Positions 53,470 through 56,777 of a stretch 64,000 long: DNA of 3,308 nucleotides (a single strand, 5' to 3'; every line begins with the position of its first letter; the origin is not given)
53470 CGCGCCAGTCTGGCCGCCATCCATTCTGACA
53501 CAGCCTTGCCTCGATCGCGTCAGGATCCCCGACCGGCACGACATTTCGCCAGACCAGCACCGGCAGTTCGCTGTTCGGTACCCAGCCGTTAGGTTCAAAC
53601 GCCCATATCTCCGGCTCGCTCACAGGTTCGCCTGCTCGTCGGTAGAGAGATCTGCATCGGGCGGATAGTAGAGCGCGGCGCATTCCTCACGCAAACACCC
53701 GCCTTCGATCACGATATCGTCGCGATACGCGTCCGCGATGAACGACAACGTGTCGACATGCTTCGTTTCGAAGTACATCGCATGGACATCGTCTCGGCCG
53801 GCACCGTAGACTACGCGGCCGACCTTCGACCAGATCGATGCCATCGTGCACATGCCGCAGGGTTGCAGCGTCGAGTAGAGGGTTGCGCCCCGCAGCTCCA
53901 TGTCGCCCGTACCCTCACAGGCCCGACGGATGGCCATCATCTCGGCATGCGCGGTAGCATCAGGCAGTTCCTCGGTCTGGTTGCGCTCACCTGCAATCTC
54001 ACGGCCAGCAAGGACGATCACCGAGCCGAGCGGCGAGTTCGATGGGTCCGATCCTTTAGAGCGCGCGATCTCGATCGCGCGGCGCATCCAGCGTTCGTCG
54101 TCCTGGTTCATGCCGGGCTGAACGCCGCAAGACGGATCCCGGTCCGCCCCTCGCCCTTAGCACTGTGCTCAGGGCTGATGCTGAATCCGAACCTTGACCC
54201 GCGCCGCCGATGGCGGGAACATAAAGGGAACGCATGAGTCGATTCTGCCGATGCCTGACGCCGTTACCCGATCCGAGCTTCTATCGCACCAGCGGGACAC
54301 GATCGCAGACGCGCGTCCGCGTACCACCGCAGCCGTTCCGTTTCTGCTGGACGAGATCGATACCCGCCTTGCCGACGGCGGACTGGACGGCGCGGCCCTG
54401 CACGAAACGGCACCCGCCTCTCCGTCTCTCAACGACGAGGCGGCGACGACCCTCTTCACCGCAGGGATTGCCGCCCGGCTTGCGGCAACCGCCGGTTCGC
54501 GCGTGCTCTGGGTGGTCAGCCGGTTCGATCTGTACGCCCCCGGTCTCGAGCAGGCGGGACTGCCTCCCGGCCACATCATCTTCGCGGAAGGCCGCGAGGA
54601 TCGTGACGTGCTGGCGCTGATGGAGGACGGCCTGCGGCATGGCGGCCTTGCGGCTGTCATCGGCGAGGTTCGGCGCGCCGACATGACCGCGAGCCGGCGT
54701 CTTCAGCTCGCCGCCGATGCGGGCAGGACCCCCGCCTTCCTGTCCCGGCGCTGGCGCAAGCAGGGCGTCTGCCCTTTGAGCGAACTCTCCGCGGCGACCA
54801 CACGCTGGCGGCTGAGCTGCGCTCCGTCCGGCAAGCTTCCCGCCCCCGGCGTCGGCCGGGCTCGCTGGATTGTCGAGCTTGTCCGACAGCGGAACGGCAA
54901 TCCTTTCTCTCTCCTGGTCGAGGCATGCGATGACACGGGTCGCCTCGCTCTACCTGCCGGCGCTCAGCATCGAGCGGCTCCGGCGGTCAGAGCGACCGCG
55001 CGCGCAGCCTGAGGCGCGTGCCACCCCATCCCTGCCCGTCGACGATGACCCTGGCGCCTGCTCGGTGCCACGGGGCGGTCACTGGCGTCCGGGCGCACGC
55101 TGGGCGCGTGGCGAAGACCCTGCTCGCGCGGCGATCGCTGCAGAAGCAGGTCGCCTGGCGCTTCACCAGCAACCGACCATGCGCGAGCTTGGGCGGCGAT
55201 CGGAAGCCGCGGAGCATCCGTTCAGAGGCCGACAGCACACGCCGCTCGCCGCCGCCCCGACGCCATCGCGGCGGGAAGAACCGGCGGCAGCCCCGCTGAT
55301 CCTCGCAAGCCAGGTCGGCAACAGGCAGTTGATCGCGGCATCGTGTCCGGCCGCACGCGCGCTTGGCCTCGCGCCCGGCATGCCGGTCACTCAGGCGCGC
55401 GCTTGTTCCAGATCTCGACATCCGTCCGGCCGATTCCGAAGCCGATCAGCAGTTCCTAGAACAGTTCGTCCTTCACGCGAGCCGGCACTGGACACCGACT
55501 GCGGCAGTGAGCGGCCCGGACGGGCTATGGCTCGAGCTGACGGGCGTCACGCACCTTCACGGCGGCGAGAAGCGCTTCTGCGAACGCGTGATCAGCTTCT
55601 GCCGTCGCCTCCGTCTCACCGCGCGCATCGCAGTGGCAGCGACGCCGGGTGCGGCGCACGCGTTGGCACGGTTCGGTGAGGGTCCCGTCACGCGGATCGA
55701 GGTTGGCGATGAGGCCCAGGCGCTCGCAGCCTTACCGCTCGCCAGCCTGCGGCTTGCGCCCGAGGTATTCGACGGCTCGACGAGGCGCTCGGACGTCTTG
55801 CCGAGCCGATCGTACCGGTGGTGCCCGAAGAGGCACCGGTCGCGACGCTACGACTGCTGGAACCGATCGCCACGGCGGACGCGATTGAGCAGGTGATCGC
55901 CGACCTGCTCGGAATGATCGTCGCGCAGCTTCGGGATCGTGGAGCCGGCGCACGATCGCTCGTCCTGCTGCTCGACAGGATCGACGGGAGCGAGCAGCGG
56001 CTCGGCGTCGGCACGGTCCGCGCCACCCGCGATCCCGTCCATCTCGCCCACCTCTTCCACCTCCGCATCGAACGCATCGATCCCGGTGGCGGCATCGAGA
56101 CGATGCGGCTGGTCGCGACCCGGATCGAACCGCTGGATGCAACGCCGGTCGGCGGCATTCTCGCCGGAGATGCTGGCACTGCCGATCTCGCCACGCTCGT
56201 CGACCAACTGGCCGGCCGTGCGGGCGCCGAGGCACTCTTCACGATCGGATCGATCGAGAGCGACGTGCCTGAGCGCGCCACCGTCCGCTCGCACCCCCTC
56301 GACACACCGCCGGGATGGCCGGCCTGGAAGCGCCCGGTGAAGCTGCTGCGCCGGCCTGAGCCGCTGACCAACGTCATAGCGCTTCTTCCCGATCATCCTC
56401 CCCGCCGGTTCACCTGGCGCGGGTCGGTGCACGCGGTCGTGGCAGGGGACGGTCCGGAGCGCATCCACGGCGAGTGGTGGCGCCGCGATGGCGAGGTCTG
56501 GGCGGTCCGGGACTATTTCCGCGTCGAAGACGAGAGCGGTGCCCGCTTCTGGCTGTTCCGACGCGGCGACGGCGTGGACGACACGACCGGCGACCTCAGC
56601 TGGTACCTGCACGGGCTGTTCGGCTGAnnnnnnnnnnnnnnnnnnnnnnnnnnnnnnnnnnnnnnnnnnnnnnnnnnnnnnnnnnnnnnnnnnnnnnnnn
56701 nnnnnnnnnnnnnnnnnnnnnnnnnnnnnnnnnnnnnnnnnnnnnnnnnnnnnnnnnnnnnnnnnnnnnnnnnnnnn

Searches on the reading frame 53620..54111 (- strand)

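Call 30: search_protein_families(library=pfam, proteins=[window:53620-54111:-], max_evalue=0.01)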
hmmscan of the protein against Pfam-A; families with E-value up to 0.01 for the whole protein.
window:53620-54111:- (163 aa): 3 families
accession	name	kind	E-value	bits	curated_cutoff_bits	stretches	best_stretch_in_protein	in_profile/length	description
PF00383.29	dCMP_cyt_deam_1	-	1.7e-25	89.3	25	1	3-103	2-101/102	Cytidine and deoxycytidylate deaminase zinc-binding region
PF14437.12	MafB19-deam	-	7e-21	75.1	27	1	4-109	2-106/142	MafB19-like deaminase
PF14439.12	Bd3614-deam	-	4.6e-05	23.8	38.5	1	51-96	32-79/113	Bd3614-like deaminase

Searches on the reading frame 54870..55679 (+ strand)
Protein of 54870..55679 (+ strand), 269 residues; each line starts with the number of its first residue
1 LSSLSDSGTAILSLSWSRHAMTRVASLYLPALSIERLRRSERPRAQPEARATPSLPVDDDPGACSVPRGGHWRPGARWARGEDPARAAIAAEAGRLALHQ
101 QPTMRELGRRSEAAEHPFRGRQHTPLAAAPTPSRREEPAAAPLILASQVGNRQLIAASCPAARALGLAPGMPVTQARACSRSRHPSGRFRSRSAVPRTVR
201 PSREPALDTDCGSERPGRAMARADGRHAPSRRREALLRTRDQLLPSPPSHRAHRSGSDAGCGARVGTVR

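Call 30: search_protein_families(library=pfam, proteins=[window:54870-55679:+], max_evalue=0.01)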
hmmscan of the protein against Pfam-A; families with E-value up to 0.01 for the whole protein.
window:54870-55679:+ (269 aa): 1 family
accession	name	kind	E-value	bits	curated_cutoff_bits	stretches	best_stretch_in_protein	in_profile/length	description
PF00817.25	IMS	-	0.0021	18.4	23.2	1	139-179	19-58/148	impB/mucB/samB family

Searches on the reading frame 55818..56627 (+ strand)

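Call 30: search_protein_families(library=pfam, proteins=[window:55818-56627:+], max_evalue=0.01)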
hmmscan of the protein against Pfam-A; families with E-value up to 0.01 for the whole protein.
window:55818-56627:+ (269 aa): 1 family
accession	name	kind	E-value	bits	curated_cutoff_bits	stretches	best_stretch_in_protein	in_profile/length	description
PF20114.4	DUF6504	-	4.7e-05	24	24.2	1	193-264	25-98/103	Domain of unknown function (DUF6504)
